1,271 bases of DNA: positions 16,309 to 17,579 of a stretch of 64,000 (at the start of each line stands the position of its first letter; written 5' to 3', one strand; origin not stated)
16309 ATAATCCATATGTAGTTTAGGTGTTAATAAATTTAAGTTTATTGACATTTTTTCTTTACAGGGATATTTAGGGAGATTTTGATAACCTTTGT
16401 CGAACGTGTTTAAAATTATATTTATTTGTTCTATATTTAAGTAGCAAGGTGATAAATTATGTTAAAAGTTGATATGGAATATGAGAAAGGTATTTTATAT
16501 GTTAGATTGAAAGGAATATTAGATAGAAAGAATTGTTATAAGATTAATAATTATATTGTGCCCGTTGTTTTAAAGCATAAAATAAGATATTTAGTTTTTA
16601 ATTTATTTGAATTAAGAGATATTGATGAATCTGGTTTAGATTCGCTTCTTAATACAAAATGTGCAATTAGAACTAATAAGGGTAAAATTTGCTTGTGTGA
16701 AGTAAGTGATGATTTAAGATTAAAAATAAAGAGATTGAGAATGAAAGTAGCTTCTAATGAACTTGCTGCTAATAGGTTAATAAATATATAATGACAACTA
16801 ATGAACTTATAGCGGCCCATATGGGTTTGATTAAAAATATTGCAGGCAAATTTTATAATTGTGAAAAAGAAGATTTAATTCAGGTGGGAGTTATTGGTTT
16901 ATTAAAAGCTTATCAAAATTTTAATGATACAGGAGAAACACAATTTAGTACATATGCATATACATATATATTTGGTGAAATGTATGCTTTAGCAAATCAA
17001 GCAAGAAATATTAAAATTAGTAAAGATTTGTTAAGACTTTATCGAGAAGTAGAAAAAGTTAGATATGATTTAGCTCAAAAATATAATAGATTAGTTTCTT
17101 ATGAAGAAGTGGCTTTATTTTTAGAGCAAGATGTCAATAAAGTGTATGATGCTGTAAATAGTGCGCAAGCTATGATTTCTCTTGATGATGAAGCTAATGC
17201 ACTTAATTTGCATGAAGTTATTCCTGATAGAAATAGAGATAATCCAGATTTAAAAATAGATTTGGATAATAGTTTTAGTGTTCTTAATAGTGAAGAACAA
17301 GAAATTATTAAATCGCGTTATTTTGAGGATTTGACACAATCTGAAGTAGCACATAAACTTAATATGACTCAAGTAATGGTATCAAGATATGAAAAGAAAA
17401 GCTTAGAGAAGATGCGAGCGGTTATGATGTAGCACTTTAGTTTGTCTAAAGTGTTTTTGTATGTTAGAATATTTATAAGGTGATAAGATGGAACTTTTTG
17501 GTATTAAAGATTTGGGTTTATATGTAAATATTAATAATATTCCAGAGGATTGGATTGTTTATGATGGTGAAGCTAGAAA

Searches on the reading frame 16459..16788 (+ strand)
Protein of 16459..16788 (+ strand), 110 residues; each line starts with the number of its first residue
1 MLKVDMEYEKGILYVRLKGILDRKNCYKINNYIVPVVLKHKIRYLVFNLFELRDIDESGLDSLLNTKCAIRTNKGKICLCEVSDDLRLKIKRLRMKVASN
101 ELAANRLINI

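Call 4: search_protein_families(library=pfam, proteins=[window:16459-16788:+], max_evalue=1)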
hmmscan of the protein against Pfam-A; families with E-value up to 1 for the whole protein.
window:16459-16788:+ (110 aa): 2 families
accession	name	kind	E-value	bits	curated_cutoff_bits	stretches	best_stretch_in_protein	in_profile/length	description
PF01740.26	STAS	-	2.9e-11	43.5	22.6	1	4-94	2-92/106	STAS domain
PF13466.11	STAS_2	-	0.1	13.2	29.2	1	15-87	1-71/80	STAS domain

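Call 56: search_protein_families(library=ncbifam, proteins=[window:16459-16788:+], max_evalue=0.01)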
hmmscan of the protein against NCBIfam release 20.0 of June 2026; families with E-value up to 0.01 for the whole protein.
window:16459-16788:+ (110 aa): 3 families
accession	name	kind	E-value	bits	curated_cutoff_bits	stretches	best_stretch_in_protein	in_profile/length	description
TIGR00377.1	ant_ant_sig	superfamily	1.4e-10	41.1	53.45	1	2-86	3-87/108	anti-sigma factor antagonist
TIGR02886.1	spore_II_AA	equivalog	1.8e-10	40.7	114.75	1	4-87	1-84/106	anti-sigma F factor antagonist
NF052652.1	YtvA_fam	equivalog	0.0082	15.7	250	1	9-96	142-229/243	YtvA family blue-light photoreceptor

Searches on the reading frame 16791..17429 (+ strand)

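Call 4: search_protein_families(library=pfam, proteins=[window:16791-17429:+], max_evalue=1)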
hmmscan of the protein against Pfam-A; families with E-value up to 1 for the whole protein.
window:16791-17429:+ (213 aa): 7 families
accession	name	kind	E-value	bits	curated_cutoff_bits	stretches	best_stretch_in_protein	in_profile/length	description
PF04545.22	Sigma70_r4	-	4.7e-13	48.9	24.1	1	163-210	3-50/50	Sigma-70, region 4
PF04542.20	Sigma70_r2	-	6.5e-11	42.3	24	1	6-65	1-62/71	Sigma-70 region 2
PF04539.22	Sigma70_r3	-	5.4e-07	30.1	25.3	1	85-147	4-69/78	Sigma-70 region 3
PF08281.18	Sigma70_r4_2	-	0.00013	21.9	25.7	1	163-203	9-49/54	Sigma-70, region 4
PF01381.28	HTH_3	-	0.00089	19.7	23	1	180-202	9-31/55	Helix-turn-helix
PF07638.17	Sigma70_ECF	-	0.0022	18.4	21.1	1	140-199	117-170/185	ECF sigma factor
PF13744.12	HTH_37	-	0.011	15.9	27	1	172-208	23-59/80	Helix-turn-helix domain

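Call 56: search_protein_families(library=ncbifam, proteins=[window:16791-17429:+], max_evalue=0.01)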
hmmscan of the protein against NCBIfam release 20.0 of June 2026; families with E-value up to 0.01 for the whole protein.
window:16791-17429:+ (213 aa): 62 families (the best 25 are shown)
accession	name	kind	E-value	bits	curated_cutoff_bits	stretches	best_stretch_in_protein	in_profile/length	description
TIGR02885.1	spore_sigF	equivalog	1.1e-37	130.1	321.45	1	3-210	13-229/231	RNA polymerase sporulation sigma factor SigF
TIGR02980.1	SigBFG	subfamily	3.3e-37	128.4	234.35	1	3-211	5-225/227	SigB/SigF/SigG family RNA polymerase sigma factor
NF004052.0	PRK05572.1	subfamily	4.7e-37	127.9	311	1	3-212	34-250/252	SigF/SigG family RNA polymerase sporulation sigma factor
NF005644.0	PRK07408.1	subfamily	1.4e-31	110.1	261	1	4-212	30-253/258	RNA polymerase sigma factor SigF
NF006071.0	PRK08215.1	equivalog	3.3e-29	102.3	372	1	4-211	40-256/258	RNA polymerase sporulation sigma factor SigG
TIGR02937.1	sigma70-ECF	superfamily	1.5e-27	96.3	42.9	1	4-210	4-163/165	sigma-70 family RNA polymerase sigma factor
TIGR02850.1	spore_sigG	equivalog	2.3e-26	92.8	457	1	4-210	37-252/254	RNA polymerase sporulation sigma factor SigG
TIGR02479.1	FliA_WhiG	subfamily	1.8e-25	90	189.6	1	7-212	2-223/224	FliA/WhiG family RNA polymerase sigma factor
TIGR02997.1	Sig70-cyanoRpoD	subfamily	1.1e-24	87.2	384.5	1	4-209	77-298/298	RNA polymerase sigma factor, RpoD/SigA family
TIGR02393.1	RpoD_Cterm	equivalog_domain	2.9e-23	82.7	354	1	4-210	3-226/238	RNA polymerase sigma factor RpoD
TIGR02394.1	rpoS_proteo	equivalog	5.2e-21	75.4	378.7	1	5-212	50-274/285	RNA polymerase sigma factor RpoS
TIGR02941.1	Sigma_B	equivalog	1.5e-20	73.8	315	1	5-210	33-251/255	RNA polymerase sigma factor SigB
NF041931.2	MzaA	equivalog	2.5e-19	69.6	800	1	3-210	477-703/726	MZA anti-phage system associated sigma-70 family RNA polymerase sigma factor MzaA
NF004935.0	PRK06288.1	equivalog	8.5e-19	68.2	343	1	5-210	37-260/270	RNA polymerase sigma factor WhiG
NF005514.0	PRK07122.1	subfamily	1.9e-18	66.6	372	1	6-211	45-262/264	RNA polymerase sigma factor SigF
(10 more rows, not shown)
